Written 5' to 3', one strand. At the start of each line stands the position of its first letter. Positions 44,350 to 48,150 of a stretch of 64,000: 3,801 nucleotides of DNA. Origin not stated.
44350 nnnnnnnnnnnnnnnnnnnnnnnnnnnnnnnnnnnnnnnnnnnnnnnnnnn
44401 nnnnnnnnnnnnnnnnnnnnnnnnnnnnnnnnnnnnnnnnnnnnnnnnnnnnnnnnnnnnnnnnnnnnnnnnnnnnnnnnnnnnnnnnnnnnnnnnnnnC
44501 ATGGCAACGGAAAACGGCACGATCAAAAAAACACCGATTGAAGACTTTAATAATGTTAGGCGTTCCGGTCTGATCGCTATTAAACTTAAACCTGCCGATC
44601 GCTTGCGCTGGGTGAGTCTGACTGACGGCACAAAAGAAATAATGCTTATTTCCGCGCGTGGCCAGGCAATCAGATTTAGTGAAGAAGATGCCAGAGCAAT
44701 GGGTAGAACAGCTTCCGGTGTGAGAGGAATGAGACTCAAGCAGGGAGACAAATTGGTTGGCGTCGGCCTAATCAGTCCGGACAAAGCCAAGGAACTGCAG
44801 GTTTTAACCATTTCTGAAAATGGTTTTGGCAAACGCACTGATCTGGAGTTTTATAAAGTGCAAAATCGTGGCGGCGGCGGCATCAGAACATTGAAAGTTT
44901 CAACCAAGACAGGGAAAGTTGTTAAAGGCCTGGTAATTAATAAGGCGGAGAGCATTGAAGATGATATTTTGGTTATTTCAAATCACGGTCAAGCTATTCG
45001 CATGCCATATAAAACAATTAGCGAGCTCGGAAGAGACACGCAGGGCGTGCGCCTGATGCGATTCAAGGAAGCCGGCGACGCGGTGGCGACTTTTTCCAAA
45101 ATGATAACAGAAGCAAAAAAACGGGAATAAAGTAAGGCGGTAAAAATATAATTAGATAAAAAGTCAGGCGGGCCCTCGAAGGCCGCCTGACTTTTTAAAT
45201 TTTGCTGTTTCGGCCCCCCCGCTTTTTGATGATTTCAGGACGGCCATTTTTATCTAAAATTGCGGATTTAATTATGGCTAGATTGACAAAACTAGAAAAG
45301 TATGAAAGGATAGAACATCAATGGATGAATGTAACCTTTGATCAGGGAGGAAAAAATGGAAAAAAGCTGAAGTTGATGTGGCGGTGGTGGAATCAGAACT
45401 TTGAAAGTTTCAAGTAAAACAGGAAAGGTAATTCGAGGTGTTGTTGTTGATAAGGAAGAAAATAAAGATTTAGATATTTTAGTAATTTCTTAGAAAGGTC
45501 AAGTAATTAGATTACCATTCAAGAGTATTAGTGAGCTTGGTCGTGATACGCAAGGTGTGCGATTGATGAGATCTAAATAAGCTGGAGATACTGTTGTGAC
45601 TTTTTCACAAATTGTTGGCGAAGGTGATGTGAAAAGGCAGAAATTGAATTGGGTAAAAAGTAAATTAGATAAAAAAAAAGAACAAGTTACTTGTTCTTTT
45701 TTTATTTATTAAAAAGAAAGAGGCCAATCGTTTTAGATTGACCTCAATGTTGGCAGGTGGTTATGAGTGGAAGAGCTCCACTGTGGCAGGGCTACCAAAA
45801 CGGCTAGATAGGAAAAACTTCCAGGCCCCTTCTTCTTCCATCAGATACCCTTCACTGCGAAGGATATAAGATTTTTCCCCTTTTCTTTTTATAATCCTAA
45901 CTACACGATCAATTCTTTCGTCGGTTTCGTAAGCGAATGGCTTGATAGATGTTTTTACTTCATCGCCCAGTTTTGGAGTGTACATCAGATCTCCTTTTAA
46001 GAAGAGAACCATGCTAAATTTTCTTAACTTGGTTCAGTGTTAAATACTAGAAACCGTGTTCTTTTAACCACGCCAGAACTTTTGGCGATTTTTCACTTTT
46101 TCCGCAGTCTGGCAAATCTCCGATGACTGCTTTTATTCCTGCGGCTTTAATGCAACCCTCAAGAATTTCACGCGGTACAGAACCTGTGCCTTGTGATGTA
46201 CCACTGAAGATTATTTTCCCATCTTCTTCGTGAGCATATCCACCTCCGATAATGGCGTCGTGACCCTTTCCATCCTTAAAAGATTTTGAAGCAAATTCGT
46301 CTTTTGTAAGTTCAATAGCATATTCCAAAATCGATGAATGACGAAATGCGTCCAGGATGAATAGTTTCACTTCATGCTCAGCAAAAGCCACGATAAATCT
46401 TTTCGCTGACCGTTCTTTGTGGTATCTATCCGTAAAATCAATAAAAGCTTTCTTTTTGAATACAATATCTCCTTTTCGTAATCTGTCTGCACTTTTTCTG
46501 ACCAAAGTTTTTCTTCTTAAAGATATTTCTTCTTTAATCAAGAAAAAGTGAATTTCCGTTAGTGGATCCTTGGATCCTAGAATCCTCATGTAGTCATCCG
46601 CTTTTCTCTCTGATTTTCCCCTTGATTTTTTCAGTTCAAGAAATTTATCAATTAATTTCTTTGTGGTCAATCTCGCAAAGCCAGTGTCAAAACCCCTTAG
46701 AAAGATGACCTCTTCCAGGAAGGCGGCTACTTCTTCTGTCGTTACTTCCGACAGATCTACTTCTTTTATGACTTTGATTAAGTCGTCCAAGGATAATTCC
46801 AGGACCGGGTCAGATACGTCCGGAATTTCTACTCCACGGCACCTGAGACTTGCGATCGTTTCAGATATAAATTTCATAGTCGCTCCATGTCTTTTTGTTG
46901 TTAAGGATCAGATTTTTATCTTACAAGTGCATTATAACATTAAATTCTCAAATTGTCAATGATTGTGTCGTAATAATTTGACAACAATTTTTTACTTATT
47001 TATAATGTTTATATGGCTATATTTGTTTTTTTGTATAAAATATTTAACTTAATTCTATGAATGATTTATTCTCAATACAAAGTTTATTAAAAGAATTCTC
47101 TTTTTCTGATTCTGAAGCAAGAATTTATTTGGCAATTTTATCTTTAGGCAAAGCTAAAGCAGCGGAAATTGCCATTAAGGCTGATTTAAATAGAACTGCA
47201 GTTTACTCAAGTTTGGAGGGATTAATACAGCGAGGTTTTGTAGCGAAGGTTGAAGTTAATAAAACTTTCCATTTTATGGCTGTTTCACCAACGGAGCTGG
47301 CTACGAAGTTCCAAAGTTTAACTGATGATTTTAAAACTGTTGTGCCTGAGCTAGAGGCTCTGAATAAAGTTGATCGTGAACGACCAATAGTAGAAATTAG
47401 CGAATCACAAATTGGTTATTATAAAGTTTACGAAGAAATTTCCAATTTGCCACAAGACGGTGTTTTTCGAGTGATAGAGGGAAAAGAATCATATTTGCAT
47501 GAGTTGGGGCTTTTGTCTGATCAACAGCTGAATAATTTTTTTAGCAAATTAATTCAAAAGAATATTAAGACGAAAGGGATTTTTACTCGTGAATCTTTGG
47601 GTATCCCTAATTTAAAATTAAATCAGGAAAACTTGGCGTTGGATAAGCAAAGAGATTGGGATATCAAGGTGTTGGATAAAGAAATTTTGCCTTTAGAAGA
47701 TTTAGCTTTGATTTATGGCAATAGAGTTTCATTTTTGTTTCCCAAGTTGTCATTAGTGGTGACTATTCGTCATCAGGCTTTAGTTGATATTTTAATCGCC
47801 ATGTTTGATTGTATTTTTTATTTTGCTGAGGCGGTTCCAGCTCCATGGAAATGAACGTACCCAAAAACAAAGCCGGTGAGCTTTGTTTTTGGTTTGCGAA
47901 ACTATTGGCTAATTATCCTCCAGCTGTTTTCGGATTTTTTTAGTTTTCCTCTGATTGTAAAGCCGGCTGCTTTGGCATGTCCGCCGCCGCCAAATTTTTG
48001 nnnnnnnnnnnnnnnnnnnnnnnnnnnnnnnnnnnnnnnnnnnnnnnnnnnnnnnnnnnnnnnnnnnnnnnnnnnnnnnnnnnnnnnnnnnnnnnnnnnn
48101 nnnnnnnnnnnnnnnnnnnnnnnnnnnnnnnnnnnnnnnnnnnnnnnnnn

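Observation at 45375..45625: Ghost copy of the gyrA 3' end 250 bp downstream of intact gyrA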

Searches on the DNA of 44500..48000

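Call 38: search_rna_families(source=window, start=44500, end=48000, threshold=evalue, max_evalue=1)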
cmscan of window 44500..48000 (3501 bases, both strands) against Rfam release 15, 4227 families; matches with E-value up to 1: 3.
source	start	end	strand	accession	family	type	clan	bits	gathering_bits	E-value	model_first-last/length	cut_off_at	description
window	45157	45196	+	RF04340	Plastid-psbJ-4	Cis-reg;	CL00152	29.7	55.2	0.015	1-65/65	no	Plastid-psbJ-4 3UTR RNA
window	47426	47522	+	RF01207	snR73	Gene; snRNA; snoRNA; CD-box;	CL00056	26.7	37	0.16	1-103/103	no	Small nucleolar RNA snR73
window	45667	45752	-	RF02058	STnc400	Gene;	-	22.5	80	0.4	1-125/125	no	Gammaproteobacterial sRNA STnc400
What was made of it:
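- There is no Rfam match (call 38).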

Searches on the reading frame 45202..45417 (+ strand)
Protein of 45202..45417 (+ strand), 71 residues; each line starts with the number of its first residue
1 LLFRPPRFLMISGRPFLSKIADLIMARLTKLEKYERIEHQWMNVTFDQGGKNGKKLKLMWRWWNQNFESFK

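Call 8: search_protein_families(library=pfam, proteins=[window:45202-45417:+], max_evalue=0.01)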
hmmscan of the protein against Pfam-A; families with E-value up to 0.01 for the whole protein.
window:45202-45417:+ (71 aa): 0 families

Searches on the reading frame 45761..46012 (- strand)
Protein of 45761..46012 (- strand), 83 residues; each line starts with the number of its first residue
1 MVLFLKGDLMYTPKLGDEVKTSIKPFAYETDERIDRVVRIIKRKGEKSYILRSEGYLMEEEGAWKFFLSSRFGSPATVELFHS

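Call 8: search_protein_families(library=pfam, proteins=[window:45761-46012:-], max_evalue=0.01)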
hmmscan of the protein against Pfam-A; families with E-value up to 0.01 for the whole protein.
window:45761-46012:- (83 aa): 0 families

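Call 18: search_protein_families(library=phrogs, proteins=[window:45761-46012:-], max_evalue=0.1)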
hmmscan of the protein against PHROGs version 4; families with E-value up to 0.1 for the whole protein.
window:45761-46012:- (83 aa): 0 families

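Call 19: search_protein_families(library=ncbifam, proteins=[window:45761-46012:-], max_evalue=0.1)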
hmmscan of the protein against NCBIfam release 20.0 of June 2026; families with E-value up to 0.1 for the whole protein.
window:45761-46012:- (83 aa): 0 families
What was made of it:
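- On Integrative element with duplication of the target gene end: Calls 8, 18 and 19 found none.
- Tried and rejected: o276 has no family (calls 8, 18, 19).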

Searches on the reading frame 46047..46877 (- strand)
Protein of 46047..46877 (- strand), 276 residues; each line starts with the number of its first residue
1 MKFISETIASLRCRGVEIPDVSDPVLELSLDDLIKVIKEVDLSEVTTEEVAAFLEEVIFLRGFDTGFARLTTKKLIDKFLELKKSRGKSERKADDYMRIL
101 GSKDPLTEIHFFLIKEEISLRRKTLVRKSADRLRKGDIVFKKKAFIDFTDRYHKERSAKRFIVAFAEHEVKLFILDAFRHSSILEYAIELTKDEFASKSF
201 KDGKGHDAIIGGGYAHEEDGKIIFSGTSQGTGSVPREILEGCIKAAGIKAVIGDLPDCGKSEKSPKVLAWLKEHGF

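Call 8: search_protein_families(library=pfam, proteins=[window:46047-46877:-], max_evalue=0.01)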
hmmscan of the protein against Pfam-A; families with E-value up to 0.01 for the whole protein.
window:46047-46877:- (276 aa): 0 families

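Call 18: search_protein_families(library=phrogs, proteins=[window:46047-46877:-], max_evalue=0.1)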
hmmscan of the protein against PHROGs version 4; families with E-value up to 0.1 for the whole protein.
window:46047-46877:- (276 aa): 0 families

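Call 19: search_protein_families(library=ncbifam, proteins=[window:46047-46877:-], max_evalue=0.1)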
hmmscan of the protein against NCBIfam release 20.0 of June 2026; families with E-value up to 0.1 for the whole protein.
window:46047-46877:- (276 aa): 1 family
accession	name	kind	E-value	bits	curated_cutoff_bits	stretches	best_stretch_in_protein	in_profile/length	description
TIGR02084.1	leud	equivalog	0.051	13.2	245.85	0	216-253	44-80/156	3-isopropylmalate dehydratase small subunit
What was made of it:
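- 45761..46877 (-): Island cargo: a small ORF (83 aa here, called as 74 aa) and an orphan 276-aa ORF. Calls 8, 18 and 19 (no family).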

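Call 21: find_homologous_proteins(query=window:46047-46877:-)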
Query window:46047-46877:- (276 aa): 1 proteins with E <= 0.001 among 1150 candidates.
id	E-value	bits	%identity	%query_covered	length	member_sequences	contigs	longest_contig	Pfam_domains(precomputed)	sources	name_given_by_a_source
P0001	8.1e-174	594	100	100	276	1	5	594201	-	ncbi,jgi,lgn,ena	-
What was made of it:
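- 45761..46877 (-): Call 21 (only itself among 5.8e9 proteins).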

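Call 22: find_encoding_contigs(protein=P0001, flank=6000, max_places=10)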
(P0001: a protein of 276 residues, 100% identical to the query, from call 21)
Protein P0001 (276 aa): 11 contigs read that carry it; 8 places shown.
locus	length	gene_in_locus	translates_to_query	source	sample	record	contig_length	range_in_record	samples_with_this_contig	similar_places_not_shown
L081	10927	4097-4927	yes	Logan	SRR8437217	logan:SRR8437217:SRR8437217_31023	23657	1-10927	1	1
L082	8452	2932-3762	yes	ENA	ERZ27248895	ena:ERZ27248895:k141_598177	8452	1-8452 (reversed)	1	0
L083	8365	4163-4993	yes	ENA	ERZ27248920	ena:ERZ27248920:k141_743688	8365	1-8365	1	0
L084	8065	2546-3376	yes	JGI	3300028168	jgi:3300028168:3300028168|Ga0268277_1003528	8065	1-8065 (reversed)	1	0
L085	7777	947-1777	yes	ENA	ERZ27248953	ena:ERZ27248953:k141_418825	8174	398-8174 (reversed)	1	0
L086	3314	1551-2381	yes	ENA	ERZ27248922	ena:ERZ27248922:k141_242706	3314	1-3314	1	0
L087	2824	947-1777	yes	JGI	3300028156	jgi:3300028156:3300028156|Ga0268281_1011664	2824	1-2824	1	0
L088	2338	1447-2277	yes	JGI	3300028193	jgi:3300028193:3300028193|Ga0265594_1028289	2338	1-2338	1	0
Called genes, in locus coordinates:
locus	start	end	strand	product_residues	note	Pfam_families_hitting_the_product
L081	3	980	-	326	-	?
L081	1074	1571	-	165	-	-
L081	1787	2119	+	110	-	PF02033:RBFA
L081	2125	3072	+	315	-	PF01368:DHH, PF02272:DHHA1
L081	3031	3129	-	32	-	-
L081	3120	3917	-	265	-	PF01978:TrmB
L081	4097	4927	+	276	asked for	-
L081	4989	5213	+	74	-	-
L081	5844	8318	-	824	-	PF00521:DNA_topoisoIV, PF03989:DNA_gyraseA_C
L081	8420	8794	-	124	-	-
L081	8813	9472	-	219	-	PF13483:Lactamase_B_3, PF12706:Lactamase_B_2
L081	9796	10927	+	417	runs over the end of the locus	PF17092:PCB_OB (faint), PF00575:S1 (weak), PF21710:Spt6_S1 (faint), PF00575:S1, PF23459:S1_RRP5 (weak)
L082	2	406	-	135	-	?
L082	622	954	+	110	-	PF02033:RBFA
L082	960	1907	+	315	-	PF01368:DHH, PF02272:DHHA1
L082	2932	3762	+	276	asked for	-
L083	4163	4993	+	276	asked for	-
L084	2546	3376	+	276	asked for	-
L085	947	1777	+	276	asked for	-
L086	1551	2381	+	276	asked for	-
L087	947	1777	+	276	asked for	-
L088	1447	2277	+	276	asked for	-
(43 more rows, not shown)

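Call 35: find_related_loci(query=window:46047-46877:-, collection=viral_contigs, flank=5000)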
Query window:46047-46877:- (276 aa) in viral_contigs; peptide patterns used: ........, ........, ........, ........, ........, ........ (x = any residue, [..] = any of these).
26 stretches matched a pattern, but none encodes a relative of the query by tblastn (E <= 1e-3).

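Call 54: predict_structure(protein=window:46047-46877:-)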
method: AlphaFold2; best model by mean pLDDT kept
length: 276 residues; sequences in the alignment: 1
mean_pLDDT: 36.9   pTM: 0.23
mean pLDDT of the five models: 36.9, 36.0, 35.6, 33.6, 31.4
residues with pLDDT >= 90: 0; 70-90: 0; 50-70: 23; < 50: 253
segments of 3 or more residues with pLDDT < 50: 1-32, 56-75, 82-268, 274-276
pLDDT, mean of each block of 10 residues (from residue 1): 37 45 39 50 50 49 38 49 44 35 28 28 29 28 27 27 27 26 30 36 32 34 36 39 41 43 45 45
secondary structure, 60 per line:
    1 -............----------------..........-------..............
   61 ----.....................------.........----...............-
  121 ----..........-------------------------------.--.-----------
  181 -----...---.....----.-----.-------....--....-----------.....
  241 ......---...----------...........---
elements in order: H2-13 H30-39 H47-60 H65-85 H92-100 H105-119 H125-134 E186-188 H192-196 E215-218 E221-224 H236-246 E250-252 H263-273
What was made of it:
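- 45761..46877 (-): Call 54 (AF2 pLDDT 37).
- Tried and rejected: Its AF2 model is unusable at pLDDT 37 (call 54), so no fold search was run.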

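Call 55: search_protein_representatives(protein=window:46047-46877:-)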
Query: 276 residues. Proteins with E-value up to 0.001 (for the whole library): 2; up to 1e-10: 1; up to 1e-30: 1. The best 2 are listed.
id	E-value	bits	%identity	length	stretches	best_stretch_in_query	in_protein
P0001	2.6e-174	594.0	100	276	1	1-276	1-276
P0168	6.1e-09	52.0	34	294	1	114-276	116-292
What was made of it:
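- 45761..46877 (-): Call 55 (one hit at 34% identity).
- On Integrative element with duplication of the target gene end: The orphan o276 cannot be classified (calls 21, 54, 55).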

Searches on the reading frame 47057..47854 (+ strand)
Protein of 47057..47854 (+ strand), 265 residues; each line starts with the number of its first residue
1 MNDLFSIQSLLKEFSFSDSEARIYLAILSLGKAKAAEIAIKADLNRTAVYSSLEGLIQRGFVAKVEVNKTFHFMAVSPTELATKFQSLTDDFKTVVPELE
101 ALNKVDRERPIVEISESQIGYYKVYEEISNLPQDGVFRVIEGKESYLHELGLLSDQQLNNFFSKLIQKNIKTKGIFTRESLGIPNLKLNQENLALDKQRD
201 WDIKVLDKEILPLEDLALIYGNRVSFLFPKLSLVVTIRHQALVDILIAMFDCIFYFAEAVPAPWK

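Call 8: search_protein_families(library=pfam, proteins=[window:47057-47854:+], max_evalue=0.01)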
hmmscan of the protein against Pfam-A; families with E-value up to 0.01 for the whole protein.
window:47057-47854:+ (265 aa): 2 families
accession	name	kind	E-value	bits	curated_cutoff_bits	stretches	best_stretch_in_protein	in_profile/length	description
PF01978.25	TrmB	-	2.6e-17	62.9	25.6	1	11-78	1-67/68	Sugar-specific transcriptional regulator TrmB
PF03965.22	Penicillinase_R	-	0.0025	18.6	22.6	1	17-83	2-72/115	Penicillinase repressor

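Call 18: search_protein_families(library=phrogs, proteins=[window:47057-47854:+], max_evalue=0.1)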
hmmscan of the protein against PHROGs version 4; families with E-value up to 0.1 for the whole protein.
window:47057-47854:+ (265 aa): 4 families
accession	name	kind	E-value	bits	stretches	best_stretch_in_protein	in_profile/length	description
phrog_4278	-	unknown function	0.0047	17.7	1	32-69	50-89/127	-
phrog_630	-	unknown function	0.012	16.1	1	23-87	87-152/253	-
phrog_12812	-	unknown function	0.014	16.6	0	8-93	8-84/127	-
phrog_4268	-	transcription regulation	0.052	14.8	0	7-56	20-70/96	transcriptional repressor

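Call 19: search_protein_families(library=ncbifam, proteins=[window:47057-47854:+], max_evalue=0.1)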
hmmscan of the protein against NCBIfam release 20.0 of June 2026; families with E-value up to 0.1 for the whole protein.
window:47057-47854:+ (265 aa): 8 families
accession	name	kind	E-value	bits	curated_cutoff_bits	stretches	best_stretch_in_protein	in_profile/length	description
NF047392.1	TransRegTrmBHalo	equivalog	2.8e-09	36.5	500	1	7-114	9-113/349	HTH-type sugar sensing transcriptional regulator TrmB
NF040851.1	tran_reg_TrmB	equivalog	2.6e-08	33.4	600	1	7-111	7-110/338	HTH-type sugar-sensing transcriptional regulator TrmB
NF041141.1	tran_reg_TrmBL2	equivalog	2.1e-06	27.5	530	1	10-213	10-214/264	HTH-type transcriptional regulator TrmBL2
NF047390.1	TransRegTrmBL1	equivalog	4.7e-06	25.8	650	1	9-95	8-94/341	HTH-type sugar sensing transcriptional regulator TrmBL1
NF040939.2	trans_reg_lrs14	equivalog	8.4e-06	25.8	90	1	14-67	17-71/103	Lrs14 family HTH-type transcriptional regulator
NF053606.1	Sta1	subfamily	2e-05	24.6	80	1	14-69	16-71/100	Sta1 family transcriptional regulator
NF007339.0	PRK09834.1-1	equivalog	0.0062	15.8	299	1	27-71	33-77/271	DNA-binding transcriptional regulator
NF007341.0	PRK09834.1-3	equivalog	0.025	13.7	269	1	30-73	25-68/274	DNA-binding transcriptional regulator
